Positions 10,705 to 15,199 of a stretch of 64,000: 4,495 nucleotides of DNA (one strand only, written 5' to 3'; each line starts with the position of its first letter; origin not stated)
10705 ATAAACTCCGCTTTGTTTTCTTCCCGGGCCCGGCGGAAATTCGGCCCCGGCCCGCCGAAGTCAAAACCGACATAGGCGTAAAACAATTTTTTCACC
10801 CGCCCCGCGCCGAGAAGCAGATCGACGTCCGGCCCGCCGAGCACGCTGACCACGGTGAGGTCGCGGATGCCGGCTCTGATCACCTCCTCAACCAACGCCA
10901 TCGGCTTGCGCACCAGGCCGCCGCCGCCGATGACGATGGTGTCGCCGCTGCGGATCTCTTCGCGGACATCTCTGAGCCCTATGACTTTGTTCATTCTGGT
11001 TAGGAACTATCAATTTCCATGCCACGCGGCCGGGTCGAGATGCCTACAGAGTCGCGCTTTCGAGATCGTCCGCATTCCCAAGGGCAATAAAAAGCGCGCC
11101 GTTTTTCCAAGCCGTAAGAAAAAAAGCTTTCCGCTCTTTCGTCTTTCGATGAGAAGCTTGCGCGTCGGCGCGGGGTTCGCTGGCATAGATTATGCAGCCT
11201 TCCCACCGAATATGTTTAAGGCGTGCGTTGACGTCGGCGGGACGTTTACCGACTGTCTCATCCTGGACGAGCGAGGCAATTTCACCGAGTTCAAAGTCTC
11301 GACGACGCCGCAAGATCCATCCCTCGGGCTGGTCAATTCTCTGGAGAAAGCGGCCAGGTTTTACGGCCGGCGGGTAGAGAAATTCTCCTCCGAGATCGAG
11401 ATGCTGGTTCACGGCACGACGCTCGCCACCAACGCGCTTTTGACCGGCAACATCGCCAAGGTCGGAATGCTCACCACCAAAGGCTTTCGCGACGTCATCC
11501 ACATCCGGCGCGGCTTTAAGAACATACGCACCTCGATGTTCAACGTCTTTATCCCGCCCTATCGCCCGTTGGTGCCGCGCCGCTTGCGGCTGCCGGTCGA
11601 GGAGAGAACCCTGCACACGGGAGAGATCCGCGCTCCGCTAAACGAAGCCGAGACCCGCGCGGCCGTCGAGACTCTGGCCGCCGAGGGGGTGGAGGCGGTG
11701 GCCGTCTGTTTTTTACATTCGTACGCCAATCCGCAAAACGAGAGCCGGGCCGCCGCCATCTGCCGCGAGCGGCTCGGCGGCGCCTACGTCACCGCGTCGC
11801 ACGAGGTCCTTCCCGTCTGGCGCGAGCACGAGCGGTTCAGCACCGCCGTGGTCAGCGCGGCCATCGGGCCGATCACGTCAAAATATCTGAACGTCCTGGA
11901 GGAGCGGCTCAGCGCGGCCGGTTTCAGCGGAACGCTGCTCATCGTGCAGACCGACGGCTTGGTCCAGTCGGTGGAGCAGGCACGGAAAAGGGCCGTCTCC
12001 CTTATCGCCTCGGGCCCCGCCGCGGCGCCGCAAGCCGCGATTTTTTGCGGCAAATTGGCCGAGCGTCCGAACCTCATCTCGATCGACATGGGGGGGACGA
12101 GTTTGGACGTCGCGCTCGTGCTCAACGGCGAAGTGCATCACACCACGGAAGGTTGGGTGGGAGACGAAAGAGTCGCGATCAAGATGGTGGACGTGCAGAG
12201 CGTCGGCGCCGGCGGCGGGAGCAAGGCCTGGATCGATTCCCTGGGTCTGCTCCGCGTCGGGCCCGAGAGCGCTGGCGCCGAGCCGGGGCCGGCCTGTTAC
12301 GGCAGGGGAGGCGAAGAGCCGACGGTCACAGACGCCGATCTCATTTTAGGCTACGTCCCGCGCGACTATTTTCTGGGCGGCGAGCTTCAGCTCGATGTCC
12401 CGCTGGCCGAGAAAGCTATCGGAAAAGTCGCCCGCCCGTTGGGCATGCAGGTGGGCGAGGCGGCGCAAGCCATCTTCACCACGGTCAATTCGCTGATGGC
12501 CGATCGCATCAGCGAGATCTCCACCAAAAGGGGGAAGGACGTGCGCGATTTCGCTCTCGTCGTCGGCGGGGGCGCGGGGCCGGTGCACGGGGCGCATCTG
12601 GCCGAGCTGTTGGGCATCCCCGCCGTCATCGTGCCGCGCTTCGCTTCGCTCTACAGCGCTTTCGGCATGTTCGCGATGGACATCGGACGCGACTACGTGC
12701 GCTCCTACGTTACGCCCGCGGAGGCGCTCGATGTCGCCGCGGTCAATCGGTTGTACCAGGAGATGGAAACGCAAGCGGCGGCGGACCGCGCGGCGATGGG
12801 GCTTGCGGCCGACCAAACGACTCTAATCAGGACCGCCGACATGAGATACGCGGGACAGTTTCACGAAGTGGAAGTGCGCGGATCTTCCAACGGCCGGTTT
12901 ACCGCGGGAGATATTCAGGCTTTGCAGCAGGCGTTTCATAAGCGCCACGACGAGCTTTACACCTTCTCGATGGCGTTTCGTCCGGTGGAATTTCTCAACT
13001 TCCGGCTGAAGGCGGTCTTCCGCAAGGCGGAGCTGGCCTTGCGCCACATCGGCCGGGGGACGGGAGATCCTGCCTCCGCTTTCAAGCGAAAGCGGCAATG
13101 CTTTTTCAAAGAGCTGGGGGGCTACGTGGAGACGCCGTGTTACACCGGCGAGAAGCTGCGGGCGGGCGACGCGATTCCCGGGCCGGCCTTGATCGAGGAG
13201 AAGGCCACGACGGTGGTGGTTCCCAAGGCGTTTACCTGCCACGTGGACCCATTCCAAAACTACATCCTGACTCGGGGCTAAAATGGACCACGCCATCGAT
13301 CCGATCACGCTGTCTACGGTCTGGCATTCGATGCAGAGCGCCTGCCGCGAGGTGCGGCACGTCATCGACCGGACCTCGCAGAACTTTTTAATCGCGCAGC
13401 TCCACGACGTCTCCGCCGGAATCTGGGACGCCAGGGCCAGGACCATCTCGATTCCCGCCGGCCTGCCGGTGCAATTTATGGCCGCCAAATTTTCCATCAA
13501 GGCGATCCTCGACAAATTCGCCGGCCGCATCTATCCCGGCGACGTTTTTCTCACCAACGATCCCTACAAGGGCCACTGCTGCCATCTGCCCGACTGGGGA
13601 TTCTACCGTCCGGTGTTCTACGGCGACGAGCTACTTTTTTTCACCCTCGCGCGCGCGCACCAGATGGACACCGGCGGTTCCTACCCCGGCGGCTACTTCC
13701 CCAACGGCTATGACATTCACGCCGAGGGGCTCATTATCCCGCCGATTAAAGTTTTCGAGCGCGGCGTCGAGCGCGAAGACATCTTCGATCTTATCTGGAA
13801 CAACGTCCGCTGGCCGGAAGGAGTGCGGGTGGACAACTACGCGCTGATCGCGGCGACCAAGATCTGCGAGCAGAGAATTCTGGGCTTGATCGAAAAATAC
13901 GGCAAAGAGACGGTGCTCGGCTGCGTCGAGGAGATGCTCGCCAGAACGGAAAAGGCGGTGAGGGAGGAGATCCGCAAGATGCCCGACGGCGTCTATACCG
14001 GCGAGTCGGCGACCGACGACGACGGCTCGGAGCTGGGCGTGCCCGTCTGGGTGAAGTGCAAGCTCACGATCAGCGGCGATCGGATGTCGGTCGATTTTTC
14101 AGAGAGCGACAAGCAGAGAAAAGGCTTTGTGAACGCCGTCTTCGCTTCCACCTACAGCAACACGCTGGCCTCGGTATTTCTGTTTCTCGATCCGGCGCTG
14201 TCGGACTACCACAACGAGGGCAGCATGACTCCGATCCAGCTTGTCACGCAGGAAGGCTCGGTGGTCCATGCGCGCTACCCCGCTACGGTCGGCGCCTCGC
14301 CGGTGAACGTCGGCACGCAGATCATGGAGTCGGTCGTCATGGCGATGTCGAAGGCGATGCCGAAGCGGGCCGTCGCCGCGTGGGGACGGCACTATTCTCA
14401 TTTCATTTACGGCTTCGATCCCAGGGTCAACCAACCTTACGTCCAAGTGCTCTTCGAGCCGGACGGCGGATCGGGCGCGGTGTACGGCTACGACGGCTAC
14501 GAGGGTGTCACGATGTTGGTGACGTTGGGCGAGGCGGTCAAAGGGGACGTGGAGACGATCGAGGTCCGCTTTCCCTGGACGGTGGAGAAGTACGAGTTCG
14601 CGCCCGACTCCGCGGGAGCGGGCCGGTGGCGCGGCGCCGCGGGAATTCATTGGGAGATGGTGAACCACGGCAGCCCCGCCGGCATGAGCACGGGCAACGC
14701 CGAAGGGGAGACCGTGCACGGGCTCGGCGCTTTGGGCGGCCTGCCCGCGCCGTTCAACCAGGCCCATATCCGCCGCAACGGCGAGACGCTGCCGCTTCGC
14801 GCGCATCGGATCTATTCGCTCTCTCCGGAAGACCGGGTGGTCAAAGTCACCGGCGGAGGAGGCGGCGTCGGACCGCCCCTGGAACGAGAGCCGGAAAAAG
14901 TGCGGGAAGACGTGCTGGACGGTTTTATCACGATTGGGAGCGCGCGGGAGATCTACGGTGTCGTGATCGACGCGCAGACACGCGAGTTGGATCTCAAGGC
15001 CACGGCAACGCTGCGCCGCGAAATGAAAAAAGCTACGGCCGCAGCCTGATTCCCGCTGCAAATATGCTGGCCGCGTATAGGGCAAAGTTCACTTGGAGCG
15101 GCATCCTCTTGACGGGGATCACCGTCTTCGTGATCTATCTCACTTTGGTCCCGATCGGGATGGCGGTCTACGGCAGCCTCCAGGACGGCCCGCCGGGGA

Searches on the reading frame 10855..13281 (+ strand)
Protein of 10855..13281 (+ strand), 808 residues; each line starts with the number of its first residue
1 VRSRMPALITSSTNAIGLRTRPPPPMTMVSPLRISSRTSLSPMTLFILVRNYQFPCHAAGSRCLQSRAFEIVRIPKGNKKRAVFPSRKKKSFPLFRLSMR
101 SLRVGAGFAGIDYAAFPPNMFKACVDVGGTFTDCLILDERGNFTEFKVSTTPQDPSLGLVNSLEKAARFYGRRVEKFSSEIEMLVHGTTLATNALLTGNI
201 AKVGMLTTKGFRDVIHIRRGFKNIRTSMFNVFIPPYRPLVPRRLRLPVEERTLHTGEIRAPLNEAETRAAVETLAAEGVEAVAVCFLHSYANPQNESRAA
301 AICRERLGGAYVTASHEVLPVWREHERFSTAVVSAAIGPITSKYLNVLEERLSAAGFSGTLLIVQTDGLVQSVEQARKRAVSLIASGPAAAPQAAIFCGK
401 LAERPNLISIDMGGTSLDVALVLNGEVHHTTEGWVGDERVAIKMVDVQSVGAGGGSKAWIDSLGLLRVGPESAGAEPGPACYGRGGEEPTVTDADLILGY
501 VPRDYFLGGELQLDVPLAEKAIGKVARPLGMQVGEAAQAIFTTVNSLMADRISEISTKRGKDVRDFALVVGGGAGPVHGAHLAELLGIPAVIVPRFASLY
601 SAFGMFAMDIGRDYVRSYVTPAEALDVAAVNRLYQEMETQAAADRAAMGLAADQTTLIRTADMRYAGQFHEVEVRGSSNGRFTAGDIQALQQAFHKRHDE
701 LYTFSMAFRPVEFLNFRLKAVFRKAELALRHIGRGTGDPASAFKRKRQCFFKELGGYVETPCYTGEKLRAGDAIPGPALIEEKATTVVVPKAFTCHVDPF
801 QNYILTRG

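Call 17: search_protein_families(library=pfam, proteins=[window:10855-13281:+])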
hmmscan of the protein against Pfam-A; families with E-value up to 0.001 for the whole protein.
window:10855-13281:+ (808 aa): 3 families
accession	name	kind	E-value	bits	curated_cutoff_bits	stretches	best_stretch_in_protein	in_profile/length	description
PF01968.24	Hydantoinase_A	-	2.2e-84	283.6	22.9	1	327-610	1-287/291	Hydantoinase/oxoprolinase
PF05378.19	Hydant_A_N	-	1e-50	172.3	25.2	1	124-306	3-175/176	Hydantoinase/oxoprolinase N-terminal region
PF19278.4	Hydant_A_C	-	5.8e-20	71.9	21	1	627-800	11-185/193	Hydantoinase/oxoprolinase C-terminal domain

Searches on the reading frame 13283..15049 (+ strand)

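Call 17: search_protein_families(library=pfam, proteins=[window:13283-15049:+])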
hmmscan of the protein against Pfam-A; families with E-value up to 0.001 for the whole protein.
window:13283-15049:+ (588 aa): 1 family
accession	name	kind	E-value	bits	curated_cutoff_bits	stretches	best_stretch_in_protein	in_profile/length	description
PF02538.19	Hydantoinase_B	-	3.3e-137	458.5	26.8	1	6-532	1-519/519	Hydantoinase B/oxoprolinase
